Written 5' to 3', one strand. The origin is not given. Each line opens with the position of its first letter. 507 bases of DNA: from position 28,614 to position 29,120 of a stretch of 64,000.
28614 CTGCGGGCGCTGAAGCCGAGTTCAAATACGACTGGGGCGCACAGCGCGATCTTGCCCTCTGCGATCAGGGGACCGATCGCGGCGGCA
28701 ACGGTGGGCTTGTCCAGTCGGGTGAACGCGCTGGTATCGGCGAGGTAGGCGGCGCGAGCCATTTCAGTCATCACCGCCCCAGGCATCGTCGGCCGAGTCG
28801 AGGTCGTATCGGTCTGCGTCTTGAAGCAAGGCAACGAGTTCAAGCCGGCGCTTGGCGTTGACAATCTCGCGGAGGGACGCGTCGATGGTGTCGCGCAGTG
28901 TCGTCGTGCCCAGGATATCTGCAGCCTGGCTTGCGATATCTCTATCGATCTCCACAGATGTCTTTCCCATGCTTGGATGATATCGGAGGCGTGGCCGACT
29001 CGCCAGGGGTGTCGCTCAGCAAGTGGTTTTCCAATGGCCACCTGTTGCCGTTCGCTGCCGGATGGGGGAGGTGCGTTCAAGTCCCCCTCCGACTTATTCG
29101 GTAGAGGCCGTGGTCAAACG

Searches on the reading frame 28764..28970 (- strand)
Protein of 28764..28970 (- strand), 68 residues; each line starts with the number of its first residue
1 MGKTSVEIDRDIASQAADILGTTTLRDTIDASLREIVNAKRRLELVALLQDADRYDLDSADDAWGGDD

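Call 23: search_protein_families(library=pfam, proteins=[window:28764-28970:-], max_evalue=0.01)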
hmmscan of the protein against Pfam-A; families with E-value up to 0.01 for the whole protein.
window:28764-28970:- (68 aa): 0 families

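Call 24: search_protein_families(library=ncbifam, proteins=[window:28764-28970:-], max_evalue=0.01)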
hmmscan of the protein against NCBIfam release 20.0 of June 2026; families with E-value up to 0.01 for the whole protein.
window:28764-28970:- (68 aa): 0 families

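Call 55: search_protein_families(library=pfam, proteins=[window:28764-28970:-], max_evalue=1)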
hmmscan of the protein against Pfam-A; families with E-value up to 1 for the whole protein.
window:28764-28970:- (68 aa): 1 family
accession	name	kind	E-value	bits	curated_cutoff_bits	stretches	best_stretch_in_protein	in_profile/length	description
PF09957.15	VapB_antitoxin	-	0.049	14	23.4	1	3-45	2-44/47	Bacterial antitoxin of type II TA system, VapB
